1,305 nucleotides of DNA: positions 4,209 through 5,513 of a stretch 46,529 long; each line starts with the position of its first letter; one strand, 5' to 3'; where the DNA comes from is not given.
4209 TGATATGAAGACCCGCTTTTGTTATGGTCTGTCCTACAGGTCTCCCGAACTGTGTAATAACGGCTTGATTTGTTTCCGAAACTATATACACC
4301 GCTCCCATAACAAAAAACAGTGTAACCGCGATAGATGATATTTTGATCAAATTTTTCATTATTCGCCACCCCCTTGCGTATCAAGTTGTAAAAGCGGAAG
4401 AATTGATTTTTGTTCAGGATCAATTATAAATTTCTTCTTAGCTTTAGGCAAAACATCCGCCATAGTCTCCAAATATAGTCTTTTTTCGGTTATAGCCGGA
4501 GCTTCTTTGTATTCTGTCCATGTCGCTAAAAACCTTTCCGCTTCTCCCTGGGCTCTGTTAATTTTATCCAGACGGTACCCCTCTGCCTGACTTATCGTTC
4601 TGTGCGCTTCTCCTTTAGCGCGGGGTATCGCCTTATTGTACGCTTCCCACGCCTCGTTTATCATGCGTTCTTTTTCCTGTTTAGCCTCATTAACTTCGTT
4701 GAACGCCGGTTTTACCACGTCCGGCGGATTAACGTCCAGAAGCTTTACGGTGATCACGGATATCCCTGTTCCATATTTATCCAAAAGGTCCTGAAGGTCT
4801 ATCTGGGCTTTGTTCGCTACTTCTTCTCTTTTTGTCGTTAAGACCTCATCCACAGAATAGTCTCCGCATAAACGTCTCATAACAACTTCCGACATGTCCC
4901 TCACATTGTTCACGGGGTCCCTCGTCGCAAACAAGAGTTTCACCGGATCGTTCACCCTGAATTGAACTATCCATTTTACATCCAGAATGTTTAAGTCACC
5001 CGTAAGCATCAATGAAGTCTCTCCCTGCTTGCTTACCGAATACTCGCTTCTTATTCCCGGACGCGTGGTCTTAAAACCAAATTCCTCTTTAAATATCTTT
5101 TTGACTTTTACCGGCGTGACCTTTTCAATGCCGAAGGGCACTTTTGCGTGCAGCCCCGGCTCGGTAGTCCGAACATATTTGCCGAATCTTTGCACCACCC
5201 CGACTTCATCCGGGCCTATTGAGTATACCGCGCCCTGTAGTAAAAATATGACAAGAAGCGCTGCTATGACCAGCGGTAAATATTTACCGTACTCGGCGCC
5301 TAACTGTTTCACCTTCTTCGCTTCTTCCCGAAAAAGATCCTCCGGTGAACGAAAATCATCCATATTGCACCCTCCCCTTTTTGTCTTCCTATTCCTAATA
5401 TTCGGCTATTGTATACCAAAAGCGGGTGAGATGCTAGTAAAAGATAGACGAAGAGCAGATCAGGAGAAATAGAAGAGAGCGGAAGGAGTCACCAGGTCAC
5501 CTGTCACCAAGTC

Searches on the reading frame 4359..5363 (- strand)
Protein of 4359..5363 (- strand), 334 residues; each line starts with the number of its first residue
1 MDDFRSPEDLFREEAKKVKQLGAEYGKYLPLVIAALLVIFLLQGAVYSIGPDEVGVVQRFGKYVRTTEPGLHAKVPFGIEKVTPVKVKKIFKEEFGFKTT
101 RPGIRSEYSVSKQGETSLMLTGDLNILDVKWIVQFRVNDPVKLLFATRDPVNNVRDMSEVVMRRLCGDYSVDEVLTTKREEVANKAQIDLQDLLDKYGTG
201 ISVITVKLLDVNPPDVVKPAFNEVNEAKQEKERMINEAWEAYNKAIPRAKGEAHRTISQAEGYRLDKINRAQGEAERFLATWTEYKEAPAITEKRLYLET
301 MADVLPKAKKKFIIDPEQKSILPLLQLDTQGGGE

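Call 8: search_protein_families(library=ncbifam, proteins=[window:4359-5363:-])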
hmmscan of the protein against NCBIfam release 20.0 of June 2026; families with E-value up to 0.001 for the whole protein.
window:4359-5363:- (334 aa): 4 families
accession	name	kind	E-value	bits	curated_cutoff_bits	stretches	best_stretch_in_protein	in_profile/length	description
TIGR01933.1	hflK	equivalog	3.7e-81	272.4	159.4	1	46-327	1-260/261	FtsH protease activity modulator HflK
NF008181.0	PRK10930.1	equivalog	6.6e-53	180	660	2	114-327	144-358/419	FtsH protease activity modulator HflK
TIGR01932.1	hflC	equivalog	8.6e-05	21.5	134.4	1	31-83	6-63/318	protease modulator HflC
NF008259.0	PRK11029.1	equivalog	0.00015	20.9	427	0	31-83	5-63/334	protease modulator HflC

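Call 21: find_encoding_contigs(protein=window:4359-5363:-, flank=10000, max_places=10)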
Protein window:4359-5363:- (334 aa): no gene with exactly this product is on record in the collection.

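Call 22: find_homologous_proteins(query=window:4359-5363:-, max_evalue=1e-30)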
Query window:4359-5363:- (334 aa): 7996 proteins with E <= 1e-30 among 8000 candidates; the best 120 are listed.
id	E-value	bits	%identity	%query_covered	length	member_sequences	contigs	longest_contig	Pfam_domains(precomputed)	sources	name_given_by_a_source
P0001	4.9e-217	737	100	100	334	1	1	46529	PF01145.32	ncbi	ncbi:MAG: FtsH protease activity modulator HflK [Candidatus Omnitrophota bacterium]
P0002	1.5e-188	644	86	100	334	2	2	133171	PF01145.32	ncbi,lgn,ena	ncbi:MAG: FtsH protease activity modulator HflK [Candidatus Omnitrophota bacterium]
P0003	1.5e-176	604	80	99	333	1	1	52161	PF01145.32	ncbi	ncbi:MAG: FtsH protease activity modulator HflK [Candidatus Omnitrophota bacterium]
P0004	1.9e-176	604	81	100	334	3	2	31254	PF01145.32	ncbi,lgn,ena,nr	ncbi:MAG: FtsH protease activity modulator HflK [Candidatus Omnitrophica bacterium]|nr:FtsH protease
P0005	3.2e-176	603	78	100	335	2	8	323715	PF01145.32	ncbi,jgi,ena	-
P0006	3.1e-175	600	78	100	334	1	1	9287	PF01145.32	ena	-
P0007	3.7e-175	600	79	100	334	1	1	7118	PF01145.32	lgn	-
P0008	4.3e-175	599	78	99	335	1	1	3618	PF01145.32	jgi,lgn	jgi:membrane protease subunit HflK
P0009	5.5e-174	596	78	100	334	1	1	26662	PF01145.32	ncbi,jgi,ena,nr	ncbi:MAG: FtsH protease activity modulator HflK [Candidatus Makaraimicrobium thalassicum]|nr:MAG: Ft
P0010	1.3e-173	595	79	100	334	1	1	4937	PF01145.32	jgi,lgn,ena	-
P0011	2.5e-173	594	78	99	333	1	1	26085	PF01145.32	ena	-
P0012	1.7e-172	591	78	99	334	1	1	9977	PF01145.32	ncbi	ncbi:MAG: FtsH protease activity modulator HflK [Candidatus Omnitrophota bacterium]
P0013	3.4e-172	590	77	100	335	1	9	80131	PF01145.32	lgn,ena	-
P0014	3.9e-172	590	77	99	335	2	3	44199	PF01145.32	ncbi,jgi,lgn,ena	-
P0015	5.0e-172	589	78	99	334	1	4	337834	PF01145.32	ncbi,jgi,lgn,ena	-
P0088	6.8e-157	540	71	99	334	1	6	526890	PF01145.32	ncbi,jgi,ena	-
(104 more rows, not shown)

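Call 23: find_encoding_contigs(protein=P0002, flank=10000, max_places=3)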
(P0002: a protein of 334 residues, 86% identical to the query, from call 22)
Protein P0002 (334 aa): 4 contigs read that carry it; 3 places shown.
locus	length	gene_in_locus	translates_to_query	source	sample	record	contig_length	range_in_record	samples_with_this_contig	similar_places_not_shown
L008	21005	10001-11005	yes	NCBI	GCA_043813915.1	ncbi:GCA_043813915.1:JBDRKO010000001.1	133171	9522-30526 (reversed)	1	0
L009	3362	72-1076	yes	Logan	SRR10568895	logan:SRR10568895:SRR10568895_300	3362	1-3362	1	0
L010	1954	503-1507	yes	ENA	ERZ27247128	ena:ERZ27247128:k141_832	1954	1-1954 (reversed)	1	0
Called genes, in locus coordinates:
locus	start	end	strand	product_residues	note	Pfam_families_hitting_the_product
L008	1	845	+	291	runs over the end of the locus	PF02219:MTHFR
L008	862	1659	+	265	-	PF02548:Pantoate_transf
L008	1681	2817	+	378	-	PF01656:CbiA, PF13500:AAA_26, PF07085:DRTGG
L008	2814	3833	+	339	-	PF02424:ApbE, PF27030:AbpE_bact (faint)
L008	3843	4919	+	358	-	PF03054:tRNA_Me_trans, PF20259:tRNA_Me_trans_M, PF20258:tRNA_Me_trans_C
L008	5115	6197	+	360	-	PF01544:CorA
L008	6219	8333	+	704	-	PF21088:MS_channel_1st (weak), PF00924:MS_channel_2nd, PF21082:MS_channel_3rd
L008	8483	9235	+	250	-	PF01925:TauE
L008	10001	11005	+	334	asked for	PF01145:Band_7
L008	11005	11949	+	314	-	PF01145:Band_7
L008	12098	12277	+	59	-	-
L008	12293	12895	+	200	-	PF02163:Peptidase_M50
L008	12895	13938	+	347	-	PF08279:HTH_11, PF03099:BPL_LplA_LipB, PF02237:BPL_C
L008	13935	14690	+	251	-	PF03309:Pan_kinase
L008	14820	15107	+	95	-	PF00166:Cpn10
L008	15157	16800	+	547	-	-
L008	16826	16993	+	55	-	-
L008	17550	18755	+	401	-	PF00926:DHBP_synthase, PF00925:GTP_cyclohydro2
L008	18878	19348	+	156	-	PF00885:DMRL_synthase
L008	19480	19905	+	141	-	PF01029:NusB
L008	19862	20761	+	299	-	PF02811:PHP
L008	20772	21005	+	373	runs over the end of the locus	PF00383:dCMP_cyt_deam_1, PF14437:MafB19-deam, PF01872:RibD_C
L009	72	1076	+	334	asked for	PF01145:Band_7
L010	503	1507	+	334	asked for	PF01145:Band_7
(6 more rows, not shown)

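Call 24: find_encoding_contigs(protein=P0003, flank=10000, max_places=2)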
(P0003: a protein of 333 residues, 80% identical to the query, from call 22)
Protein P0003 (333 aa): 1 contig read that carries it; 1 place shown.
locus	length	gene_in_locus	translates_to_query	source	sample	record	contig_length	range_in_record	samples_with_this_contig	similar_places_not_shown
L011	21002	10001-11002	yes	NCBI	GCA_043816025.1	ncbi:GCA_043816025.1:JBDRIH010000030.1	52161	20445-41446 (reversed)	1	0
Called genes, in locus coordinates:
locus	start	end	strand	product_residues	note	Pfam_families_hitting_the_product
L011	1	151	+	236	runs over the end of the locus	PF01746:tRNA_m1G_MT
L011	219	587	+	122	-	PF01245:Ribosomal_L19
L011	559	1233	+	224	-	PF01351:RNase_HII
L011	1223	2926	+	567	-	PF01268:FTHFS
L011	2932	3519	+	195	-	PF04961:FTCD_C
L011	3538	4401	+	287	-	PF00763:THF_DHG_CYH, PF02882:THF_DHG_CYH_C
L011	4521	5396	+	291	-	PF02219:MTHFR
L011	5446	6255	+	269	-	PF02548:Pantoate_transf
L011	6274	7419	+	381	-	PF01656:CbiA, PF13500:AAA_26, PF07085:DRTGG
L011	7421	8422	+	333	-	PF02424:ApbE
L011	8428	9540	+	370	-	PF03054:tRNA_Me_trans, PF20259:tRNA_Me_trans_M, PF20258:tRNA_Me_trans_C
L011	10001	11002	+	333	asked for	PF01145:Band_7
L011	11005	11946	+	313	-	PF01145:Band_7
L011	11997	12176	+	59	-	-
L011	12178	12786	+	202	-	PF02163:Peptidase_M50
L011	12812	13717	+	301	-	-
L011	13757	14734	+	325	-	PF08279:HTH_11, PF03099:BPL_LplA_LipB, PF16917:BPL_LplA_LipB_2 (weak), PF02237:BPL_C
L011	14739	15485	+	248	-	PF03309:Pan_kinase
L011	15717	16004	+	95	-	PF00166:Cpn10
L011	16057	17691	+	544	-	PF00118:Cpn60_TCP1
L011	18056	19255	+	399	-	PF00926:DHBP_synthase, PF00925:GTP_cyclohydro2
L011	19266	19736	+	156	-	PF00885:DMRL_synthase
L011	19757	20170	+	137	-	PF01029:NusB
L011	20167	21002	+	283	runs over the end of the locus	PF02811:PHP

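Call 25: find_encoding_contigs(protein=P0004, flank=10000, max_places=2)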
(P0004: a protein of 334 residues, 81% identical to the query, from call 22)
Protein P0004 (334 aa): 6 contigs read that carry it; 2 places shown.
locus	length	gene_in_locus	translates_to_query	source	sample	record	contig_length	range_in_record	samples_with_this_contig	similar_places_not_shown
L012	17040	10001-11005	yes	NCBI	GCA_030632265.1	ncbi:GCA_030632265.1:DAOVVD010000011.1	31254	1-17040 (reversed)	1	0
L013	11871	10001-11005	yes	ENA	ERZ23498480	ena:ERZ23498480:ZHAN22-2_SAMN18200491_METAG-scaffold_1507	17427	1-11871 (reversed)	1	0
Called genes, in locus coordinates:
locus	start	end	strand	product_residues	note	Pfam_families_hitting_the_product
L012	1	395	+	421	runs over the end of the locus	PF00275:EPSP_synthase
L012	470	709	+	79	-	PF00886:Ribosomal_S16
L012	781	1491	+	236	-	PF01746:tRNA_m1G_MT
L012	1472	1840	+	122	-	PF01245:Ribosomal_L19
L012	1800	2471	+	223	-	PF01351:RNase_HII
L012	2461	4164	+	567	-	PF01268:FTHFS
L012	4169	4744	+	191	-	PF04961:FTCD_C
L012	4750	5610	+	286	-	PF00763:THF_DHG_CYH, PF02882:THF_DHG_CYH_C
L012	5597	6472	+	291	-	PF02219:MTHFR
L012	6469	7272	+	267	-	PF02548:Pantoate_transf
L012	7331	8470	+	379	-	PF01656:CbiA, PF13500:AAA_26, PF07085:DRTGG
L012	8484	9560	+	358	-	PF03054:tRNA_Me_trans, PF20259:tRNA_Me_trans_M, PF20258:tRNA_Me_trans_C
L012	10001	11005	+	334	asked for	PF01145:Band_7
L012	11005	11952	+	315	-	PF01145:Band_7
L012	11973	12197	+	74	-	-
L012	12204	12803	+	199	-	PF02163:Peptidase_M50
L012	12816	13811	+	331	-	PF08279:HTH_11, PF03099:BPL_LplA_LipB, PF16917:BPL_LplA_LipB_2, PF02237:BPL_C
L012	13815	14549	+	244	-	PF03309:Pan_kinase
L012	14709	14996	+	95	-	PF00166:Cpn10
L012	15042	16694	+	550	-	-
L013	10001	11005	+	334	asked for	PF01145:Band_7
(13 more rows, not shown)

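Call 70: find_encoding_contigs(protein=P0005, flank=10000, max_places=1)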
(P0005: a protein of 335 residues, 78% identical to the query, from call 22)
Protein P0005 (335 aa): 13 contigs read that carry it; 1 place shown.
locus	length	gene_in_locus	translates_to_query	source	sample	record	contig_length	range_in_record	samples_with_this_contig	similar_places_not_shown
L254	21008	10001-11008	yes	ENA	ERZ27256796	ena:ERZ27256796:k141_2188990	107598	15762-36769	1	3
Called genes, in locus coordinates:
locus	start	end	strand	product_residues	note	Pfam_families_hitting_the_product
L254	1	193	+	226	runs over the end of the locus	PF01746:tRNA_m1G_MT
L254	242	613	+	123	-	PF01245:Ribosomal_L19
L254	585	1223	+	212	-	PF01351:RNase_HII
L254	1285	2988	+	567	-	PF01268:FTHFS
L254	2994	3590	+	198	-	PF04961:FTCD_C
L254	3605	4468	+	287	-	PF00763:THF_DHG_CYH, PF02882:THF_DHG_CYH_C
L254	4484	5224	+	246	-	PF02219:MTHFR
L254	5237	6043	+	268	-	PF02548:Pantoate_transf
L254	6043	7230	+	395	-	PF01656:CbiA, PF13500:AAA_26, PF07085:DRTGG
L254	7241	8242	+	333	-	PF02424:ApbE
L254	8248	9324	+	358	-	PF03054:tRNA_Me_trans, PF20259:tRNA_Me_trans_M, PF20258:tRNA_Me_trans_C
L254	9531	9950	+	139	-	-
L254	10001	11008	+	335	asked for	PF01145:Band_7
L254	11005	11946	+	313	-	PF01145:Band_7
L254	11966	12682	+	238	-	PF13487:HD_5, PF01966:HD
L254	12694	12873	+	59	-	-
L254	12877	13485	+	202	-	PF02163:Peptidase_M50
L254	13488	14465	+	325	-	PF08279:HTH_11, PF03099:BPL_LplA_LipB, PF16917:BPL_LplA_LipB_2 (weak), PF02237:BPL_C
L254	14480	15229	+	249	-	PF03309:Pan_kinase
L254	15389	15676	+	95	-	PF00166:Cpn10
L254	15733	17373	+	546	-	PF00118:Cpn60_TCP1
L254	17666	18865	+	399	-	PF00926:DHBP_synthase, PF00925:GTP_cyclohydro2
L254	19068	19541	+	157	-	PF00885:DMRL_synthase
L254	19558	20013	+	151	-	PF01029:NusB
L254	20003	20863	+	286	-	PF02811:PHP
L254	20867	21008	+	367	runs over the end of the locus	PF00383:dCMP_cyt_deam_1, PF14437:MafB19-deam, PF01872:RibD_C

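Call 71: find_encoding_contigs(protein=P0009, flank=10000, max_places=1)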
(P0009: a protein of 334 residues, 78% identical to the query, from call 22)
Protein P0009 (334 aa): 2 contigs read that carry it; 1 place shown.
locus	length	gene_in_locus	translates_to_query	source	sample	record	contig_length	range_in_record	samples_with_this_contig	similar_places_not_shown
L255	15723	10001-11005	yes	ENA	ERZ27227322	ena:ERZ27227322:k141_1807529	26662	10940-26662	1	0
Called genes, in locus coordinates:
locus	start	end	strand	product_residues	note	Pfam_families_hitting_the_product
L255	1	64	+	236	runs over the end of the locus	PF01746:tRNA_m1G_MT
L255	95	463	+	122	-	PF01245:Ribosomal_L19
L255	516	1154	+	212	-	PF01351:RNase_HII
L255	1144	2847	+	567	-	PF01268:FTHFS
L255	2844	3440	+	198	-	PF04961:FTCD_C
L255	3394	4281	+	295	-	PF00763:THF_DHG_CYH, PF02882:THF_DHG_CYH_C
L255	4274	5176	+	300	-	PF02219:MTHFR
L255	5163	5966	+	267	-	PF02548:Pantoate_transf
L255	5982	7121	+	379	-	PF01656:CbiA, PF13500:AAA_26, PF07085:DRTGG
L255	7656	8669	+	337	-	PF02424:ApbE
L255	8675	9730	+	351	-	PF03054:tRNA_Me_trans, PF20259:tRNA_Me_trans_M, PF20258:tRNA_Me_trans_C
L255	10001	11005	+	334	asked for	PF01145:Band_7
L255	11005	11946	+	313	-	PF01145:Band_7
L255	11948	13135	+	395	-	PF04165:DUF401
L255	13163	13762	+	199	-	PF02163:Peptidase_M50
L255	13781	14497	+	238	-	-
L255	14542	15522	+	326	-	PF08279:HTH_11, PF03099:BPL_LplA_LipB, PF02237:BPL_C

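Call 72: find_encoding_contigs(protein=P0015, flank=10000, max_places=1)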
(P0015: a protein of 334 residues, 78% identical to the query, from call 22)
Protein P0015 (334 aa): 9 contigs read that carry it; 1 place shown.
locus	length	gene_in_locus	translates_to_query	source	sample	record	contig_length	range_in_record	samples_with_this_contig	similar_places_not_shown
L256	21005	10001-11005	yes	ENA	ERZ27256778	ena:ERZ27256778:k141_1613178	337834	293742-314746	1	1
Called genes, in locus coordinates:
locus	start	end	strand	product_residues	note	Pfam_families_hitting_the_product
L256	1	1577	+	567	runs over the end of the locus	PF01268:FTHFS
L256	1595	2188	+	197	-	PF04961:FTCD_C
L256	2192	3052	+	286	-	PF00763:THF_DHG_CYH, PF02882:THF_DHG_CYH_C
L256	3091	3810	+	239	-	PF02219:MTHFR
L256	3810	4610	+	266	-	PF02548:Pantoate_transf, PF13714:PEP_mutase (faint)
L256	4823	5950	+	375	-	PF01656:CbiA, PF13500:AAA_26, PF07085:DRTGG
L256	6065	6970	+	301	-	PF02424:ApbE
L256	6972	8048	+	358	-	PF03054:tRNA_Me_trans, PF20259:tRNA_Me_trans_M, PF20258:tRNA_Me_trans_C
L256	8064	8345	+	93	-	-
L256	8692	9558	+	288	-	PF01988:VIT1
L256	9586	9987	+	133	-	-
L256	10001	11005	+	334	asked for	PF01145:Band_7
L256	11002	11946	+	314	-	PF01145:Band_7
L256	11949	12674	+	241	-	PF13487:HD_5, PF01966:HD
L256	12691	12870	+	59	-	-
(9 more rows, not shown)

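Call 73: find_encoding_contigs(protein=P0088, flank=10000, max_places=1)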
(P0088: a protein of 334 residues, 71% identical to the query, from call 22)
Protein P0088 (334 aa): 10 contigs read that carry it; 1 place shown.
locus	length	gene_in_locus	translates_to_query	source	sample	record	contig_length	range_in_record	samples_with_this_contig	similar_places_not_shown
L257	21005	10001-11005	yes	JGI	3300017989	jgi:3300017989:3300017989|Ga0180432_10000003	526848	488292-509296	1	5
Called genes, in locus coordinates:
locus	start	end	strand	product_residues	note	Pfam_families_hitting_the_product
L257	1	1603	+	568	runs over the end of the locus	PF01268:FTHFS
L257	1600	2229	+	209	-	PF04961:FTCD_C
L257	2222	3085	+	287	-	PF00763:THF_DHG_CYH, PF02882:THF_DHG_CYH_C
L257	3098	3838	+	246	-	PF02219:MTHFR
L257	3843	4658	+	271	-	PF02548:Pantoate_transf, PF13714:PEP_mutase (weak)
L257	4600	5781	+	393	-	PF01656:CbiA, PF13500:AAA_26, PF07085:DRTGG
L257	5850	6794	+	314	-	PF02424:ApbE, PF27030:AbpE_bact (faint)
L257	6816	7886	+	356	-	PF03054:tRNA_Me_trans, PF20259:tRNA_Me_trans_M, PF20258:tRNA_Me_trans_C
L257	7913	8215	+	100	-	-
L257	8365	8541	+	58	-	-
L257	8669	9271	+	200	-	PF00515:TPR_1 (faint), PF07719:TPR_2 (faint), PF13374:TPR_10 (faint), PF13424:TPR_12 (weak), PF24885:TPR_NPHP3 (faint), PF13424:TPR_12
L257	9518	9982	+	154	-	-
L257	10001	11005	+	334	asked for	PF01145:Band_7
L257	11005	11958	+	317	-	PF01145:Band_7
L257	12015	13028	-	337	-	PF04613:LpxD, PF25087:GMPPB_C, PF25084:LbH_EIF2B, PF00132:Hexapep, PF25087:GMPPB_C (weak), PF00132:Hexapep (weak)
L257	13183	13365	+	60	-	-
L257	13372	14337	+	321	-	PF01073:3Beta_HSD, PF01370:Epimerase, PF02719:Polysacc_synt_2, PF04321:RmlD_sub_bind, PF05368:NmrA, PF13460:NAD_binding_10, PF16363:GDP_Man_Dehyd, PF07993:NAD_binding_4, +2 more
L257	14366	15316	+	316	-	PF23023:Anti-Pycsar_Apyc1, PF13691:Lactamase_B_4, PF00753:Lactamase_B, PF12706:Lactamase_B_2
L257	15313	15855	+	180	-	PF02677:QueH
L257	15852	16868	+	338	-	PF01171:ATP_bind_3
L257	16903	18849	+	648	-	PF06480:FtsH_ext (weak), PF06068:TIP49 (weak), PF00004:AAA, PF07728:AAA_5 (weak), PF17862:AAA_lid_3, PF01434:Peptidase_M41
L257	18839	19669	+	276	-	PF00809:Pterin_bind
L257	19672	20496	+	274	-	PF02457:DAC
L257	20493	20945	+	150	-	PF07949:YbbR (weak)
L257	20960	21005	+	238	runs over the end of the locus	PF03740:PdxJ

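Call 81: find_encoding_contigs(protein=P0015, flank=7000, max_places=10)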
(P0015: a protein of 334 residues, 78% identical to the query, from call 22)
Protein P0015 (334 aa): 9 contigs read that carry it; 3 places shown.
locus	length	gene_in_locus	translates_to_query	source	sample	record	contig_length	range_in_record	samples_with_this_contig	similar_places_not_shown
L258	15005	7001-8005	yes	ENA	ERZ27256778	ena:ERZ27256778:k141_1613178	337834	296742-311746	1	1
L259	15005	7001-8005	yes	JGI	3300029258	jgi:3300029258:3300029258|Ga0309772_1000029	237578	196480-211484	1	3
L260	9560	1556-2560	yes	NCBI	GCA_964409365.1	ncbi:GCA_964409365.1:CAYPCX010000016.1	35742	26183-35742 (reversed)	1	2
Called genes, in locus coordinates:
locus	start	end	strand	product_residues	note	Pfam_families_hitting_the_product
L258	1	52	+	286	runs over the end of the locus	PF00763:THF_DHG_CYH, PF02882:THF_DHG_CYH_C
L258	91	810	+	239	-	PF02219:MTHFR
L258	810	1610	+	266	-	PF02548:Pantoate_transf, PF13714:PEP_mutase (faint)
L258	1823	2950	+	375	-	PF01656:CbiA, PF13500:AAA_26, PF07085:DRTGG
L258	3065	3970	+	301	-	PF02424:ApbE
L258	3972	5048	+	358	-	PF03054:tRNA_Me_trans, PF20259:tRNA_Me_trans_M, PF20258:tRNA_Me_trans_C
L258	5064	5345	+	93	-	-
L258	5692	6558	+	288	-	PF01988:VIT1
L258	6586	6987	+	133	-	-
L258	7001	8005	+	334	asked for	PF01145:Band_7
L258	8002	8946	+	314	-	PF01145:Band_7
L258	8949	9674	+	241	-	PF13487:HD_5, PF01966:HD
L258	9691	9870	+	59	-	-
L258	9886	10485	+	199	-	PF02163:Peptidase_M50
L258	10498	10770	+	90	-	PF03083:MtN3_slv (weak), PF04193:PQ-loop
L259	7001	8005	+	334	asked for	PF01145:Band_7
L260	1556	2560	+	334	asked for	PF01145:Band_7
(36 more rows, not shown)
